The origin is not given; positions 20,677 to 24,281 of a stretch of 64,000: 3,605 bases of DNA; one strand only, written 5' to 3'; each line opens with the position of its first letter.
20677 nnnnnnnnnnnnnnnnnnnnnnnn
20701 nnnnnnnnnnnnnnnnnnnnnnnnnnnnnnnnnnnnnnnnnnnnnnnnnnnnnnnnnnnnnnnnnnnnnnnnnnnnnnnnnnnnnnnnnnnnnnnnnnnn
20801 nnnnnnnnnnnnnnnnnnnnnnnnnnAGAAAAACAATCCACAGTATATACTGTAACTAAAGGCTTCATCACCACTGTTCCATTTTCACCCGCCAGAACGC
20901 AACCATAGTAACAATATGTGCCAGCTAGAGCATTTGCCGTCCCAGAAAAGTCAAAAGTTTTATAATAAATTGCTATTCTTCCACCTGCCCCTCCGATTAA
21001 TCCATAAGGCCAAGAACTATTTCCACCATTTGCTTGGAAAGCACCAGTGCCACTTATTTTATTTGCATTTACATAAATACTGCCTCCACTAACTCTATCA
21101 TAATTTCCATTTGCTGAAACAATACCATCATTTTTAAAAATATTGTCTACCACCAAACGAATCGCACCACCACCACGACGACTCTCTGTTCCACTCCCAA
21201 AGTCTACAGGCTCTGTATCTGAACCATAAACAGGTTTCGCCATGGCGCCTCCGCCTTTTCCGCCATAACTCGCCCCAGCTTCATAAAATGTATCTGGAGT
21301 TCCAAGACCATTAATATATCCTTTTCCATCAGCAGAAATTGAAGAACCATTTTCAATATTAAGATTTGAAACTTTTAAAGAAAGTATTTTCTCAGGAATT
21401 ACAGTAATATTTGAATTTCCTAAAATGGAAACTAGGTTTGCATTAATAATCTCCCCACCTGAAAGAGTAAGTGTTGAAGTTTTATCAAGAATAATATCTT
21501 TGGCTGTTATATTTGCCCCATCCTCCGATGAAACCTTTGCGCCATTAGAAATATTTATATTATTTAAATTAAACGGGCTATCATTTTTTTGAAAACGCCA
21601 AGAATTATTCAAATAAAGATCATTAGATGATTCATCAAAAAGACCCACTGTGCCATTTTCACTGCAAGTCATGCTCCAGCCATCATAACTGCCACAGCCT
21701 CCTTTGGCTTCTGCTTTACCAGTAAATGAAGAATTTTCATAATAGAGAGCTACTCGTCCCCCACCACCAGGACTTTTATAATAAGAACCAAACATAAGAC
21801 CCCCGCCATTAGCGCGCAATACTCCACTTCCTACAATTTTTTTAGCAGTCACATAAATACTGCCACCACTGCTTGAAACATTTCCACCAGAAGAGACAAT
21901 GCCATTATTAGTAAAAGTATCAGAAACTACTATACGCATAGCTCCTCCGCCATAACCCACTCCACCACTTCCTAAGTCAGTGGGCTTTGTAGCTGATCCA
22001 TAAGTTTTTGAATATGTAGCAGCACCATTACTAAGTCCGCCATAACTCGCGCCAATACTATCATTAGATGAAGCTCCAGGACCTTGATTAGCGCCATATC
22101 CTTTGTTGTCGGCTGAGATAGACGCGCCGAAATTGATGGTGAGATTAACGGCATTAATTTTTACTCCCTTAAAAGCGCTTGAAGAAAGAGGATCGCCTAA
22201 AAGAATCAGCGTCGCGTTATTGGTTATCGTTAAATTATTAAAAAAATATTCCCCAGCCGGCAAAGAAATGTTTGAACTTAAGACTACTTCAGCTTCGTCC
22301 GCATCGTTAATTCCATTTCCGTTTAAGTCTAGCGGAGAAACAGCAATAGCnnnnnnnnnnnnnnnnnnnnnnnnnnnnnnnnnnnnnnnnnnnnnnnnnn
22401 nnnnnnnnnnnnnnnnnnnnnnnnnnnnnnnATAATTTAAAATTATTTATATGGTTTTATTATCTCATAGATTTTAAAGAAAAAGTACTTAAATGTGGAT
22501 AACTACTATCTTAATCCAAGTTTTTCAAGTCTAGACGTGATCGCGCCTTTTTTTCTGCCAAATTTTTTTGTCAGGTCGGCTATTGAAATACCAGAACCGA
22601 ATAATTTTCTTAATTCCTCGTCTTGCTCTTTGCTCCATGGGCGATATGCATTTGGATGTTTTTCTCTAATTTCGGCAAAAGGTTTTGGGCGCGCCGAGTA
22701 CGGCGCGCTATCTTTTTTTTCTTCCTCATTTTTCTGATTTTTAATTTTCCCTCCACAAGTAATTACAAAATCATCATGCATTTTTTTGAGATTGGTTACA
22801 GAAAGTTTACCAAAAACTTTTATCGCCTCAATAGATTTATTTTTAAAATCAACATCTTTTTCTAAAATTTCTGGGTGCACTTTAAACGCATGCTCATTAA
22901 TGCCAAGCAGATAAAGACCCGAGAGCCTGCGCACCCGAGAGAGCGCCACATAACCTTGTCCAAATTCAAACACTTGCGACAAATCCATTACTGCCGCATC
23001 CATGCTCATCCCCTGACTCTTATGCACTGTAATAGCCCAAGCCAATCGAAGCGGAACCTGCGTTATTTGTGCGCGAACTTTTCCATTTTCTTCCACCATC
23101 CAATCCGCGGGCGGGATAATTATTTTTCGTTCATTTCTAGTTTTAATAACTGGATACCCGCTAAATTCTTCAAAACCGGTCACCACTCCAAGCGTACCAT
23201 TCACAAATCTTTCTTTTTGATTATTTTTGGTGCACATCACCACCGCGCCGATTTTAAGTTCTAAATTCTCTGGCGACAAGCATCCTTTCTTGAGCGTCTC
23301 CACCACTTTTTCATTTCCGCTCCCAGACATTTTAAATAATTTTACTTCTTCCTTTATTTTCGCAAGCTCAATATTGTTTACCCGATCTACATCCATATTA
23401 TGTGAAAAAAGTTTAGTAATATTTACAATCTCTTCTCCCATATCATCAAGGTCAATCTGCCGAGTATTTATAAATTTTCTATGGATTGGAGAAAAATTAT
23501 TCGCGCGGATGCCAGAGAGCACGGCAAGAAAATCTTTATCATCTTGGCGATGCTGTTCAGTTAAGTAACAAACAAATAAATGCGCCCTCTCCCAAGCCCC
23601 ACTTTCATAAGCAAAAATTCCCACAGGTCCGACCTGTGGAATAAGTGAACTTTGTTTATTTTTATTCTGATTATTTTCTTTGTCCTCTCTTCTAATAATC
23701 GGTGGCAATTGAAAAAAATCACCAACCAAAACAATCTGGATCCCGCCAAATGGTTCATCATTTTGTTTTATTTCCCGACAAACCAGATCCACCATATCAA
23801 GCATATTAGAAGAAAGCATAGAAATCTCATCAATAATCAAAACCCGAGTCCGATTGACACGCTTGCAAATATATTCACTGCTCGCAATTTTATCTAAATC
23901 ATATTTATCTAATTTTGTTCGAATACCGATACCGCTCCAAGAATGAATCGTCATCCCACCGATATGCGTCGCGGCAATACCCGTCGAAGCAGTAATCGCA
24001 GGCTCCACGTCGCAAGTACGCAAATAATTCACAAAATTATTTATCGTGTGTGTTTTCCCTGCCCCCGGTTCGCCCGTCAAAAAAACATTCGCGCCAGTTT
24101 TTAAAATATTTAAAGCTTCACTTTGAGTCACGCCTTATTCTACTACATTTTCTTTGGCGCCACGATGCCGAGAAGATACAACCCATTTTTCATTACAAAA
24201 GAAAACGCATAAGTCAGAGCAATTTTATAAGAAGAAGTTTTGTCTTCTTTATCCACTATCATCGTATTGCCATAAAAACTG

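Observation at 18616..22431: Giant secreted protein with LCAT/PGAP1-like lipase domain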

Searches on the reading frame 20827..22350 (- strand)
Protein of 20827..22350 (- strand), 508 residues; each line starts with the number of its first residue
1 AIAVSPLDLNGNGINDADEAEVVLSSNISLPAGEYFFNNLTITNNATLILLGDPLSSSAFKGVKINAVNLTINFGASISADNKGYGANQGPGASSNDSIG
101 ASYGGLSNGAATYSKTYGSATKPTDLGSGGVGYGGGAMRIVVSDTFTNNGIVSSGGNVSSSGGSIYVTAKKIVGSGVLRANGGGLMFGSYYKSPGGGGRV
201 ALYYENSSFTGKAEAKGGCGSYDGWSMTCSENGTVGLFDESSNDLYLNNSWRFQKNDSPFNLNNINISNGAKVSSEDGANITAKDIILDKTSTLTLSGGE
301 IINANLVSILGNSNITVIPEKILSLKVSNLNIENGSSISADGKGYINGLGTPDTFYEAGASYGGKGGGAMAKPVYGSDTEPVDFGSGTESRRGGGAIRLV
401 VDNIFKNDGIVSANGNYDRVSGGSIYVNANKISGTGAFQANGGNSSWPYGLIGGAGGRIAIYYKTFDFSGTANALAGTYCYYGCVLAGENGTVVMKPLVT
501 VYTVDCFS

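Call 46: predict_structure(alignment_id=A4)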
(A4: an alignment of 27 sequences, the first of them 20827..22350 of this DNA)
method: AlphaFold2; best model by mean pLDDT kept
length: 508 residues; sequences in the alignment: 27
mean_pLDDT: 91.8   pTM: 0.89
mean pLDDT of the five models: 91.8, 91.1, 91.1, 90.8, 89.2
residues with pLDDT >= 90: 402; 70-90: 79; 50-70: 16; < 50: 11
segments of 3 or more residues with pLDDT < 50: 501-508
pLDDT, mean of each block of 10 residues (from residue 1): 67 89 95 97 98 94 98 98 96 89 86 74 96 97 98 97 98 98 89 94 97 96 85 97 97 95 98 96 98 96 96 97 96 98 95 85 87 88 92 96 98 93 97 98 76 89 95 90 78 85 38
secondary structure, 60 per line:
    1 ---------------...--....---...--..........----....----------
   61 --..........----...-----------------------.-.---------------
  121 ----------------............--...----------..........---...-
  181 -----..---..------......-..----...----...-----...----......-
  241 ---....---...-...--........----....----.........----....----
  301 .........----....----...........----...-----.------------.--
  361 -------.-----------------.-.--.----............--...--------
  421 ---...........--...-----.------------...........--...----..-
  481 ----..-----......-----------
elements in order: E21-24 E28-30 E33-42 E47-50 E63-72 E77-79 E137-148 E151-153 E164-173 E177-179 E199-204 E212-214 E219-221 E227-229 E234-239 E244-247 E251-253 E260-267 E272-275 E280-288 E293-296 E301-309 E314-317 E322-332 E337-339 E396-407 E410-412 E424-434 E437-439 E458-468 E471-473 E492-497
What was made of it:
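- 20857..22341 (-): Gly-rich beta-solenoid module, aa 31-525, made of two ~210-aa repeats (aa ~48-265 and ~312-520). It begins with a dockerin/EF-hand-like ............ loop. AlphaFold model has pLDDT 91.8, pTM 0.89 and is all-beta (call 46).
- Closest known: Beta-helix adhesins and passenger domains. Same: The N-terminal module is predicted as a long beta-solenoid (call 46).
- Checked: The AlphaFold model of this region is an all-beta solenoid with pLDDT 91.8 and pTM 0.89 (call 46).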

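Call 48: fold_search(model_id=the predicted structure, library=pdb)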
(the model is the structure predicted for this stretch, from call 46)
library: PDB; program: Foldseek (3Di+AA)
matches with E <= 10: 118; with E <= 0.001: 0
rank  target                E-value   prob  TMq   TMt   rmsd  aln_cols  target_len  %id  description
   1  6n2b_A                3.0e-02  0.30  0.15  0.19  27.6       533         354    9  The Crystal Structure of Caldicellulosiruptor kristjanssonii Tapirin C-terminal domain (released 2018-12-19)
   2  6n2b_B                6.0e-02  0.33  0.17  0.21  30.5       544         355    8  The Crystal Structure of Caldicellulosiruptor kristjanssonii Tapirin C-terminal domain (released 2018-12-19)
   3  7koh_B                9.3e-02  0.11  0.16  0.15  18.6       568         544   10  Crystal structure of antigen 43 from Escherichia coli EDL933 (released 2022-03-09)
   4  5gkd_A                1.4e-01  0.03  0.11  0.09  23.4       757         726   10  Structure of PL6 family alginate lyase AlyGC (released 2017-02-08)
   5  7koh_C                1.5e-01  0.08  0.16  0.16  19.0       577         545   10  Crystal structure of antigen 43 from Escherichia coli EDL933 (released 2022-03-09)
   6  8bwk_C                1.6e-01  0.04  0.11  0.09  24.4       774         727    8  Metagenomic derived PL6 alginate lyase (released 2023-12-20)
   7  7koh_D                1.7e-01  0.09  0.17  0.16  20.4       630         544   10  Crystal structure of antigen 43 from Escherichia coli EDL933 (released 2022-03-09)
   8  8cpk_A                2.1e-01  0.13  0.19  0.21  14.7       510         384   12  Crystal structure of EtpA secretion domain from Enterotoxigenic Escherichia coli (released 2024-01-10)
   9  7b8b_A                2.2e-01  0.08  0.13  0.16  17.1       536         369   13  ADPG2 - ENDOPOLYGALACTURONASE FROM ARABIDOPSIS THALIANA (released 2022-06-22)
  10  9mne_B                3.6e-01  0.08  0.20  0.13  21.7       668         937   11  Crystal structure of enteropathogenic Escherichia coli EspC (released 2025-10-29)
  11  5nxk_C                4.2e-01  0.08  0.14  0.20  17.2       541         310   11  L. reuteri 53608 SRRP (released 2018-03-21)
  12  2iou_G                4.2e-01  0.07  0.18  0.18  15.8       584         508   11  Major Tropism Determinant P1 (Mtd-P1) Variant Complexed with Bordetella brochiseptica Virulence Factor Pertactin extra (released 2007-10-23)
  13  4mr0_B                4.9e-01  0.08  0.19  0.20  15.3       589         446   11  Crystal structure of PfbA, a surface adhesin of Streptococcus pneumoniae (released 2014-02-05)
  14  5nxk_B                5.1e-01  0.06  0.12  0.17  15.5       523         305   11  L. reuteri 53608 SRRP (released 2018-03-21)
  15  3syj                  5.6e-01  0.06  0.17  0.11  18.7       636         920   10  Crystal structure of the Haemophilus influenzae Hap adhesin (released 2011-08-24)
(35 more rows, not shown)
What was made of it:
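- Closest known: Beta-helix adhesins and passenger domains. Same: All weak PDB hits are proteins of this kind (call 48).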

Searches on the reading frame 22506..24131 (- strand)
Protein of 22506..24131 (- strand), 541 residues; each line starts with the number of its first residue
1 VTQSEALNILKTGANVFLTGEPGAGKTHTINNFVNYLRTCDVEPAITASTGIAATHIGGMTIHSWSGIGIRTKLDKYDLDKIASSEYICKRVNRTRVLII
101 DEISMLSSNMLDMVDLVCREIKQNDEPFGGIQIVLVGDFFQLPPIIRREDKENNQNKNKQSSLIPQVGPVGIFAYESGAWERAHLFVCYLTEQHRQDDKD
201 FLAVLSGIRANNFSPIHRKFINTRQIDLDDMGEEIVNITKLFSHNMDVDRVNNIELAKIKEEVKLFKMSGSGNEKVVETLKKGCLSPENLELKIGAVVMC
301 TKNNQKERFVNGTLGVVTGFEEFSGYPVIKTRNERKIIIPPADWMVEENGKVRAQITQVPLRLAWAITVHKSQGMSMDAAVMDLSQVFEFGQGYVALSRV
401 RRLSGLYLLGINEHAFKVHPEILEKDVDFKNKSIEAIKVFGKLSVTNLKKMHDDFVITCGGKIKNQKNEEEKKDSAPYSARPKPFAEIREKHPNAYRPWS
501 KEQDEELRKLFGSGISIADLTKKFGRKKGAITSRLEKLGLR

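Call 19: search_protein_families(library=pfam, proteins=[window:22506-24131:-], max_evalue=0.001)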
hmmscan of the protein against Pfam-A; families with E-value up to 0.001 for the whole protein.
window:22506-24131:- (541 aa): 9 families
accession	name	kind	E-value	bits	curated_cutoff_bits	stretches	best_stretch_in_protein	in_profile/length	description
PF05970.20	PIF1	-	1.5e-34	120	25.9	1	11-157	20-167/223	PIF1-like helicase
PF13245.12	AAA_19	-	2.1e-14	54.3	25.1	1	3-145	1-132/134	AAA domain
PF13604.12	AAA_30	-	7.6e-11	42.5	27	1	3-145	6-131/191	AAA domain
PF13401.12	AAA_22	-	1.4e-07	32.4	27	1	13-137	5-122/130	AAA domain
PF21530.3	Pif1_2B_dom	-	1.5e-07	31.5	23.9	1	278-320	4-47/47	DNA helicase Pif1, 2B domain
PF13479.12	AAA_24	-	0.00022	21.6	27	1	13-126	2-97/195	AAA domain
PF20720.3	nSTAND3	-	0.00043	20.5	27.2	0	5-43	9-47/155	Novel STAND NTPase 3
PF03266.21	NTPase_1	-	0.00069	19.9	23.9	0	15-49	1-37/168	NTPase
PF13538.12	UvrD_C_2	-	0.00072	19.8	27.4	0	363-405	1-50/52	UvrD-like helicase C-terminal domain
